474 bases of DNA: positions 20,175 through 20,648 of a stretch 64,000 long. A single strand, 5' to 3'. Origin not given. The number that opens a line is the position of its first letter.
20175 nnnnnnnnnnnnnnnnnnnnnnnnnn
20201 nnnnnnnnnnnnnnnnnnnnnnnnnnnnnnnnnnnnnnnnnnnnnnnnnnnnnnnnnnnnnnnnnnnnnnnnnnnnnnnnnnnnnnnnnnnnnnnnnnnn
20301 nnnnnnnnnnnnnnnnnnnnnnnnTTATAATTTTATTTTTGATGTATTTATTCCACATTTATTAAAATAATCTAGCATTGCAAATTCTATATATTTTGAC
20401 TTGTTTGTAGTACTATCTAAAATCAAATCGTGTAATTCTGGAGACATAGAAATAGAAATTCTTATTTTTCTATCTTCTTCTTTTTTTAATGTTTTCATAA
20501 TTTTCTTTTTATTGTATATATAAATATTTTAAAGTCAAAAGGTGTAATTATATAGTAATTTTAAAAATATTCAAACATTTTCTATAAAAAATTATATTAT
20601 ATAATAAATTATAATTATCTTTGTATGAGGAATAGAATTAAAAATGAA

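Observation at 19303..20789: Repeated three-gene cassette: GIY-YIG endonuclease plus a divergent pair of tiny RHH regulators (copy 1)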

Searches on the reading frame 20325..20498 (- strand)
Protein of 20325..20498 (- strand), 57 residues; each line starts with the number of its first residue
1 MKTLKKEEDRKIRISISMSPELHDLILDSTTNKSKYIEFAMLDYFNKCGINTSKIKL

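Call 5: search_protein_families(library=pfam, proteins=[window:20325-20498:-], max_evalue=1)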
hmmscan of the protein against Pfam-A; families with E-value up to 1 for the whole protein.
window:20325-20498:- (57 aa): 1 family
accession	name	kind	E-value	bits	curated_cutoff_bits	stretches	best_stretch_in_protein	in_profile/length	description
PF08501.16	Shikimate_dh_N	-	0.16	12.6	27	1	14-43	6-36/83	Shikimate dehydrogenase substrate binding domain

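Call 12: search_protein_families(library=phrogs, proteins=[window:20325-20498:-], max_evalue=0.1)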
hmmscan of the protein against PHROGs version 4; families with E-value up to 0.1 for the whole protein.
window:20325-20498:- (57 aa): 1 family
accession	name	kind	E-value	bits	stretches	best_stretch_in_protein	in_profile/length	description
phrog_8682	-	unknown function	0.075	14.4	1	6-47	11-52/86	-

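Call 32: find_homologous_proteins(query=A3, max_evalue=0.01)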
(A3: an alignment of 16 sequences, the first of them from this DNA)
Query A3 (16 sequences) (57 aa, profile of the alignment): 335 proteins with E <= 0.01 among 1395 candidates; the best 120 are listed.
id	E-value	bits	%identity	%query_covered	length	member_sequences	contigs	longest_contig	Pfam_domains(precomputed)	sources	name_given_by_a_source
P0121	3.2e-18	83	82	100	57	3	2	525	-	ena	-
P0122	4.2e-18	83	84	100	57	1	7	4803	-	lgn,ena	-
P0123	5.3e-18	82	91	100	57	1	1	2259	-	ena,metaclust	metaclust:\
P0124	1.9e-17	81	75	100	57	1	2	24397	-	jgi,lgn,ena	-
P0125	2.0e-17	80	80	81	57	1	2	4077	-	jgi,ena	-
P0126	3.1e-17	80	79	100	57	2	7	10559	-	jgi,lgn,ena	jgi:hypothetical protein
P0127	3.8e-17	80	100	100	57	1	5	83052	-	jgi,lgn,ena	-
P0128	4.1e-17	79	78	81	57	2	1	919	-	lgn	-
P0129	4.7e-17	79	41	56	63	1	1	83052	-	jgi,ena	-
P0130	5.3e-17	79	77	100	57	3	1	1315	-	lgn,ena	-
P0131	6.9e-17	79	33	74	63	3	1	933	-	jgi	jgi:metal-responsive CopG/Arc/MetJ family transcriptional regulator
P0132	7.7e-17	79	88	100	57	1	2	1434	-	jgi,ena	-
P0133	8.9e-17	78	79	100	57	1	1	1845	-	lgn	-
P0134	1.3e-16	78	44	56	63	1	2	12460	-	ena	-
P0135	1.4e-16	78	79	100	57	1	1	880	-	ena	-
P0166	2.5e-14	70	43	54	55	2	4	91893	PF10723.16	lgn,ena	-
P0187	1.3e-13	68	36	56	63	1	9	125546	-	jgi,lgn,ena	jgi:hypothetical protein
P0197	2.8e-13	67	40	84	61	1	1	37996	-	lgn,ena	-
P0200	3.8e-13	67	34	54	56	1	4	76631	-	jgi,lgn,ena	-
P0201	4.0e-13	67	25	63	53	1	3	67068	-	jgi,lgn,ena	-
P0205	5.2e-13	66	33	68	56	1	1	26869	-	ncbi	-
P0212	7.8e-13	66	34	60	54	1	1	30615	PF10723.16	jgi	jgi:hypothetical protein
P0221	1.3e-12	65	33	56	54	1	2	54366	PF10723.16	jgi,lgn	jgi:hypothetical protein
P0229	1.8e-12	65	41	60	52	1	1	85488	PF10723.16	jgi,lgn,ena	-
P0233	2.3e-12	64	30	58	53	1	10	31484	-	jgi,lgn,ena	-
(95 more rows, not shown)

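Call 33: find_encoding_contigs(protein=P0166, flank=3500, max_places=3)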
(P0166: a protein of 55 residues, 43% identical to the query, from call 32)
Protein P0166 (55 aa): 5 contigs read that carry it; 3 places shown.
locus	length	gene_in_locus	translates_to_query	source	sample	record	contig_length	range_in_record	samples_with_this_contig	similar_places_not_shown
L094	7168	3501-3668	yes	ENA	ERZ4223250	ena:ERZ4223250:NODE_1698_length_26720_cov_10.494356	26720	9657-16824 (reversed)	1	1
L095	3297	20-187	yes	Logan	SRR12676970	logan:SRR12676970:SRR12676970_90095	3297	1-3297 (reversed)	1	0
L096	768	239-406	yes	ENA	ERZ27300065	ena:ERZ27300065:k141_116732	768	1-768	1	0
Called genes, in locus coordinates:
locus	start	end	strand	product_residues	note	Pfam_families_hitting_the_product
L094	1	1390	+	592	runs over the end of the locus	PF02518:HATPase_c (weak), PF00204:DNA_gyraseB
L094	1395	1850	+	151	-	-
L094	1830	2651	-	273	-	PF24308:DUF7487 (weak)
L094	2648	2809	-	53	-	-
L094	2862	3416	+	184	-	PF14730:DUF4468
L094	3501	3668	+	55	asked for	PF10723:RepB-RCR_reg (weak)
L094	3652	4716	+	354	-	PF16898:TOPRIM_C, PF00521:DNA_topoisoIV, PF14890:Intein_splicing (weak)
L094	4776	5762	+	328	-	PF00196:GerE (faint), PF13936:HTH_38 (faint)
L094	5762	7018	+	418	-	PF00521:DNA_topoisoIV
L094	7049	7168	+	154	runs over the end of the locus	-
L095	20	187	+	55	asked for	PF10723:RepB-RCR_reg (weak)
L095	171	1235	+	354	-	PF16898:TOPRIM_C, PF00521:DNA_topoisoIV, PF14890:Intein_splicing (weak)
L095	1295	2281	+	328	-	PF00196:GerE (faint), PF13936:HTH_38 (faint)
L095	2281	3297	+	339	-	?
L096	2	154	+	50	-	?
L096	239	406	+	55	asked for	PF10723:RepB-RCR_reg (weak)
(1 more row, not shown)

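Call 34: find_encoding_contigs(protein=P0187, flank=3500, max_places=3)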
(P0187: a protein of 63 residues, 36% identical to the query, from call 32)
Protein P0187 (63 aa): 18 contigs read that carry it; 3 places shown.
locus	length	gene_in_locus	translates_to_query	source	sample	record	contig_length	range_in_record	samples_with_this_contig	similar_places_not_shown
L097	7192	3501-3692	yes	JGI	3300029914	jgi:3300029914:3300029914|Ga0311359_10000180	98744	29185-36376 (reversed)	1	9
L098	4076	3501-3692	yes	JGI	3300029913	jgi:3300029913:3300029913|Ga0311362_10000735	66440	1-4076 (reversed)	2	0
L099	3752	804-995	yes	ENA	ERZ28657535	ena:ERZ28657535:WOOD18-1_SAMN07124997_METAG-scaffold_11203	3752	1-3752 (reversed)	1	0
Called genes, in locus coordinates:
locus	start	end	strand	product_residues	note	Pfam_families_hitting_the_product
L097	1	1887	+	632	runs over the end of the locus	PF01653:DNA_ligase_aden, PF03120:OB_DNA_ligase, PF00533:BRCT, PF12738:PTCB-BRCT (weak)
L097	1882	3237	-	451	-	-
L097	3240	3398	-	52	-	-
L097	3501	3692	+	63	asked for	-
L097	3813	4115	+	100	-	-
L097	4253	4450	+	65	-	-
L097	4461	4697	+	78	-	-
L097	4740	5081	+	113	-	-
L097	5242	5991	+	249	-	PF00574:CLP_protease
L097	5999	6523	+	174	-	-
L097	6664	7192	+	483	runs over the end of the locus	PF07282:Cas12f1-like_TNB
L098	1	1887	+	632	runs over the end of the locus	PF01653:DNA_ligase_aden, PF03120:OB_DNA_ligase, PF00533:BRCT, PF12738:PTCB-BRCT (weak)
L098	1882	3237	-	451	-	-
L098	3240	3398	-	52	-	-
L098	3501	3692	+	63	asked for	-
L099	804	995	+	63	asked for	-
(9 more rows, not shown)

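Call 35: find_encoding_contigs(protein=P0229, flank=3500, max_places=2)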
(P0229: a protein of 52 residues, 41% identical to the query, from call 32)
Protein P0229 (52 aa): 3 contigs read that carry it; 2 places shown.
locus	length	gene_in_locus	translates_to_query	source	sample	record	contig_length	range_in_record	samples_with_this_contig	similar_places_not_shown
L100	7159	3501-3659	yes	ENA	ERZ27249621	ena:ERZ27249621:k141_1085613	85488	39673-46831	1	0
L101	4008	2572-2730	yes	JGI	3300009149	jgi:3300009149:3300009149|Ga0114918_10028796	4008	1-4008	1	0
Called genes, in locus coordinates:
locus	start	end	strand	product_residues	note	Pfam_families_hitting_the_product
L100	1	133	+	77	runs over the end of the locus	-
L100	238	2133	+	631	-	PF00012:HSP70, PF06723:MreB_Mbl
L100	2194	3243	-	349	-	PF24308:DUF7487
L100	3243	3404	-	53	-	-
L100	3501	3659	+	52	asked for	PF10723:RepB-RCR_reg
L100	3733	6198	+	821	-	-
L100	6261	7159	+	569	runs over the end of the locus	PF14239:RRXRR, PF01844:HNH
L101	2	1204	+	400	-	?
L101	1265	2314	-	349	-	PF24308:DUF7487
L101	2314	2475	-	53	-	-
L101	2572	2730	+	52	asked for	PF10723:RepB-RCR_reg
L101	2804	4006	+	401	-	?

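Call 36: search_protein_families(library=pfam, proteins=[L097:1882-3237:-, L100:2194-3243:-, L094:1830-2651:-, L100:3243-3404:-, L094:2648-2809:-, L097:3240-3398:-, L097:3813-4115:+, L100:3733-6198:+], max_evalue=0.05)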
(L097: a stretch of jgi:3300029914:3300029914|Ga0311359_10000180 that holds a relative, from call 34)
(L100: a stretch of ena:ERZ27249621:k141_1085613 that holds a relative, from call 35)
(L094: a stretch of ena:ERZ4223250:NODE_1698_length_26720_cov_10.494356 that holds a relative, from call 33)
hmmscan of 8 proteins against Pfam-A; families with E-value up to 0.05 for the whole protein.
L097:1882-3237:- (451 aa): 0 families

L100:2194-3243:- (349 aa): 5 families
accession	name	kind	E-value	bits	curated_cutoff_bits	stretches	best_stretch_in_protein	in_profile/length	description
PF24308.1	DUF7487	-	2.5e-33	116.3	27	1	125-323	1-217/220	Family of unknown function (DUF7487)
PF08722.17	Tn7_TnsA-like_N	-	0.00055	20.9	26.5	1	262-316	1-64/85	TnsA-like endonuclease N terminal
PF12075.13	KN_motif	-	0.021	15.1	26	0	253-276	13-30/39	KN motif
PF05687.18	BES1_N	-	0.032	15.1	25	0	241-269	27-53/149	BES1/BZR1 plant transcription factor, N-terminal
PF15963.11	Myb_DNA-bind_7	-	0.044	14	31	1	90-152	23-85/88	Myb DNA-binding like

L094:1830-2651:- (273 aa): 2 families
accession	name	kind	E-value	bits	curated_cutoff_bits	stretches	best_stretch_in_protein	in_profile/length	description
PF24308.1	DUF7487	-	1.4e-05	25.5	27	1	78-155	42-120/220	Family of unknown function (DUF7487)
PF02217.22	T_Ag_DNA_bind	-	0.0031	18.6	25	1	40-86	41-87/94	Origin of replication binding protein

L100:3243-3404:- (53 aa): 1 family
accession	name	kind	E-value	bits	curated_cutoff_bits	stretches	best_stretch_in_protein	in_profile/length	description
PF16800.11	Endopep_inhib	-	0.04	14.3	29.9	1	2-36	28-62/150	IseA DL-endopeptidase inhibitor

L094:2648-2809:- (53 aa): 0 families

L097:3240-3398:- (52 aa): 0 families

L097:3813-4115:+ (100 aa): 0 families

L100:3733-6198:+ (821 aa): 0 families

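Call 40: find_encoding_contigs(protein=P0200, flank=3500, max_places=2)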
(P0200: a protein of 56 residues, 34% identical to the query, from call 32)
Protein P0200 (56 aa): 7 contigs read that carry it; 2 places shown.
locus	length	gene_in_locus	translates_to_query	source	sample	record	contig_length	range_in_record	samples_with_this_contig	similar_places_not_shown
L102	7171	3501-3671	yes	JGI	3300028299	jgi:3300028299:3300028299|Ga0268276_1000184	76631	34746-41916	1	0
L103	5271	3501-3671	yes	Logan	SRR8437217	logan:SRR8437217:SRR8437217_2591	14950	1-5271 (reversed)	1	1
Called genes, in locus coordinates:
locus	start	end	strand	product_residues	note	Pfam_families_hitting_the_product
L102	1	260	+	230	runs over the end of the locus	-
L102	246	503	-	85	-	-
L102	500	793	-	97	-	-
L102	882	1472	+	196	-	PF12799:LRR_4 (faint), PF23598:LRR_14 (weak)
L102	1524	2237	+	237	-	-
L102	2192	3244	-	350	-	PF24308:DUF7487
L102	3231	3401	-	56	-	-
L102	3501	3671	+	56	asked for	-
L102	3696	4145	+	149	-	-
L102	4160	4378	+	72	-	-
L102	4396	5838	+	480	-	-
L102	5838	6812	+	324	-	-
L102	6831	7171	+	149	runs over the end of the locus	-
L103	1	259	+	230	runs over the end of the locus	-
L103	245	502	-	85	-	-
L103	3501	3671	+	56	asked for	-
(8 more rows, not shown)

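Call 41: find_encoding_contigs(protein=P0201, flank=3500, max_places=2)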
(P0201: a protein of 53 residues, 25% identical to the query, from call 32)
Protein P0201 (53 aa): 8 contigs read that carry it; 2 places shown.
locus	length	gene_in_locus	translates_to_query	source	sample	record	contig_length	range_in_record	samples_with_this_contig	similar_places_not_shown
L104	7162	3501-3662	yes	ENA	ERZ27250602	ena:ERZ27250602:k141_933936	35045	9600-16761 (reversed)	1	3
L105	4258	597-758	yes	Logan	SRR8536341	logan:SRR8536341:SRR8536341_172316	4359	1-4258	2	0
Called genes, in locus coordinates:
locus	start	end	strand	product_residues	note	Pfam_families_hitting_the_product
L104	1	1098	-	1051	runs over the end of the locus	PF00989:PAS (weak), PF13426:PAS_9, PF08447:PAS_3 (weak), PF13188:PAS_8, PF13426:PAS_9, PF00512:HisKA, PF02518:HATPase_c, PF00072:Response_reg, +3 more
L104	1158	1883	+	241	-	-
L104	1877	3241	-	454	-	-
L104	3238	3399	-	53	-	-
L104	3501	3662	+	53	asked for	-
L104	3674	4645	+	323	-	-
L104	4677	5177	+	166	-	-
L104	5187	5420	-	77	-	-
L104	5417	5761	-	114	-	PF00072:Response_reg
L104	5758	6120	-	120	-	-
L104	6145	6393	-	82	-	-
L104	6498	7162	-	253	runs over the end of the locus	-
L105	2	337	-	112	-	?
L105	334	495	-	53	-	-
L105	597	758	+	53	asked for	-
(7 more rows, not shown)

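Call 42: find_encoding_contigs(protein=P0221, flank=3500, max_places=2)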
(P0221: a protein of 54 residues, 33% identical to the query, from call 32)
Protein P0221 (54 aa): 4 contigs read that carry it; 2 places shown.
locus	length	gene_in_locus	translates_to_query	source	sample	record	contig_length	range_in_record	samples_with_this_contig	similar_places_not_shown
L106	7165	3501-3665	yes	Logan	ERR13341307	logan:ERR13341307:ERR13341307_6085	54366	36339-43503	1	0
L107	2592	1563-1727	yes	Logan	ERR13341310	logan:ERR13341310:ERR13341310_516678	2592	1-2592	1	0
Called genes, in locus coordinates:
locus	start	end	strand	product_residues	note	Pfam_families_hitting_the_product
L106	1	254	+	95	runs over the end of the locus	-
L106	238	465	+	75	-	-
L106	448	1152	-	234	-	PF00149:Metallophos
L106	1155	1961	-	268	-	PF03618:Kinase-PPPase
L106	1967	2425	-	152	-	PF06094:GGACT, PF13772:AIG2_2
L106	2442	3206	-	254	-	-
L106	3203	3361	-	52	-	-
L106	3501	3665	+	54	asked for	PF10723:RepB-RCR_reg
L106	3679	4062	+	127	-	-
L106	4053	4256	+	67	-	-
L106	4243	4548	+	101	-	-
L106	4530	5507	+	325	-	-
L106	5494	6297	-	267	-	-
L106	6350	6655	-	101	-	-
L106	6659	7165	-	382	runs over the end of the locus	PF20720:nSTAND3 (weak), PF13401:AAA_22 (weak), PF00004:AAA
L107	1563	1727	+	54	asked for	PF10723:RepB-RCR_reg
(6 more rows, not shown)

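Call 43: find_encoding_contigs(protein=P0197, flank=3500, max_places=2)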
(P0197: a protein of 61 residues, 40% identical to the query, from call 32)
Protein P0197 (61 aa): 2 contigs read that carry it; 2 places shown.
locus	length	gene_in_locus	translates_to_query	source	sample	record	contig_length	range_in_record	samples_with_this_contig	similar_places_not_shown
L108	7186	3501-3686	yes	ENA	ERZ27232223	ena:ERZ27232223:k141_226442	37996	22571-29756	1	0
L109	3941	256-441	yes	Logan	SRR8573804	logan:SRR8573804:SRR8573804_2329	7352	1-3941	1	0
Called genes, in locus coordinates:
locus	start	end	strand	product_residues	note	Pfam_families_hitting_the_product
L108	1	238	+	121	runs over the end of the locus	-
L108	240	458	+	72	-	-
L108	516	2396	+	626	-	PF01653:DNA_ligase_aden, PF03120:OB_DNA_ligase, PF00533:BRCT, PF12738:PTCB-BRCT (weak)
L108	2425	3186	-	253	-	PF01541:GIY-YIG (weak)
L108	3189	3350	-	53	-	-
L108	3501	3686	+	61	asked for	-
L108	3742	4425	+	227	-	-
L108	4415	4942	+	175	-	-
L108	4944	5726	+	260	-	PF04536:TPM_phosphatase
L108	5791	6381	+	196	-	PF04011:LemA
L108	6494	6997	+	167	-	-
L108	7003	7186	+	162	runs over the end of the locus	-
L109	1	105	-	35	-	?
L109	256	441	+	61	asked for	-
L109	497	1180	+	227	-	-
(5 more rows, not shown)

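Call 46: search_solved_structures(query=A3, max_evalue=10)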
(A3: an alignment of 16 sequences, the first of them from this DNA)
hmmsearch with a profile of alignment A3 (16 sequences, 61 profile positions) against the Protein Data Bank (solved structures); distinct sequences matched with E-value up to 10: 15.
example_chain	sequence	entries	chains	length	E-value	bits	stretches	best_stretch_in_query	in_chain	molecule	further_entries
2kel_A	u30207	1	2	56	0.0014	21.6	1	6-53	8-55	Uncharacterized protein 56B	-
8u12_A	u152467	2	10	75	0.0019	21.2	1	10-47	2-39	Antitoxin Rv0298 | Antitoxin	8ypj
1b01_A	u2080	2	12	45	0.0075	19.3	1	11-48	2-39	TRANSCRIPTIONAL REPRESSOR COPG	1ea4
2cpg_A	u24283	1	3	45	0.0075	19.3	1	11-48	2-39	TRANSCRIPTIONAL REPRESSOR COPG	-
2bj1_A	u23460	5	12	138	0.045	16.8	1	12-50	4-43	NICKEL RESPONSIVE REGULATOR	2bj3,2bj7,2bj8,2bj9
2k9i_A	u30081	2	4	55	0.14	15.2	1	12-57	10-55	Uncharacterized protein ORF56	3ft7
1q5v_A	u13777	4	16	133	0.31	14.1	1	13-50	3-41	Nickel responsive regulator | Nickel-responsive regulator | Nickel-responsive regulatory protein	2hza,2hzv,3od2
6n7o_B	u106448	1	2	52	0.36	13.9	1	17-46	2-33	GIL01 gp7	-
2wve_A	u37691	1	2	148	0.37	13.8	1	8-53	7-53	PUTATIVE NICKEL-RESPONSIVE REGULATOR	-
2wvd_A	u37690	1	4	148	0.38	13.8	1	8-53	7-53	PUTATIVE NICKEL-RESPONSIVE REGULATOR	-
2ca9_A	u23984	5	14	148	0.38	13.8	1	8-53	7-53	PUTATIVE NICKEL-RESPONSIVE REGULATOR | nickel-responsive regulator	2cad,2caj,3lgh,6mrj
3pht_A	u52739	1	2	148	0.39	13.8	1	8-53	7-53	Putative nickel-responsive regulator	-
2wvb_A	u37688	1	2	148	0.4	13.7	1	8-53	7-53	PUTATIVE NICKEL-RESPONSIVE REGULATOR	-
2wvc_A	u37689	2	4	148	0.52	13.4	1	8-53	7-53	PUTATIVE NICKEL-RESPONSIVE REGULATOR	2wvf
4p78_A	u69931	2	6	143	0.71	12.9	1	7-44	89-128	HicB3 antitoxin | Antitoxin HicB3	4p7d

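Call 52: find_encoding_contigs(protein=P0233, flank=3500, max_places=4)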
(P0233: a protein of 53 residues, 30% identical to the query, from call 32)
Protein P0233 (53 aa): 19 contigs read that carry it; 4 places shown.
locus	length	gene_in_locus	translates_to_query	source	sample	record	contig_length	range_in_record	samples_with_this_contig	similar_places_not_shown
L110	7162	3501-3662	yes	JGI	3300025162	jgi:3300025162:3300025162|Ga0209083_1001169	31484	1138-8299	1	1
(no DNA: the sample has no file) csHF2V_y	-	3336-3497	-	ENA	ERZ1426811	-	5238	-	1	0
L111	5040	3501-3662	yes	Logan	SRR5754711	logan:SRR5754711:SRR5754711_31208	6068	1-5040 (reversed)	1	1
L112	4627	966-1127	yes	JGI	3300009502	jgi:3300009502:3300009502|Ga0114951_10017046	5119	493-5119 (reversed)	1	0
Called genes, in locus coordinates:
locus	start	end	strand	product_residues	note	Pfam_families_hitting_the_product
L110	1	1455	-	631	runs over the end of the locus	PF13188:PAS_8 (faint), PF00989:PAS, PF08448:PAS_4, PF13426:PAS_9 (weak), PF00512:HisKA, PF02518:HATPase_c, PF00072:Response_reg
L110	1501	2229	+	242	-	-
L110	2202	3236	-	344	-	PF24308:DUF7487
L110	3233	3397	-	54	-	-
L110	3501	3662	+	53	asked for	-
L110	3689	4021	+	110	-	-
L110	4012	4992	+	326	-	-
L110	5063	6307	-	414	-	PF12323:HTH_OrfB_IS605, PF01385:OrfB_IS605, PF07282:Cas12f1-like_TNB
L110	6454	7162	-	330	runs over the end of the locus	-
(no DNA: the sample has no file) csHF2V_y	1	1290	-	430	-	?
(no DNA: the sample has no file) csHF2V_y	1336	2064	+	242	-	-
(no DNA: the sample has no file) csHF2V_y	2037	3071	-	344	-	PF24308:DUF7487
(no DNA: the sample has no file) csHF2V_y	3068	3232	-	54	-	-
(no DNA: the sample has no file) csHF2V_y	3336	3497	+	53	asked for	-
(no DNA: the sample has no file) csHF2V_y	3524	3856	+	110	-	-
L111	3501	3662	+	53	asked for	-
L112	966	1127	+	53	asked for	-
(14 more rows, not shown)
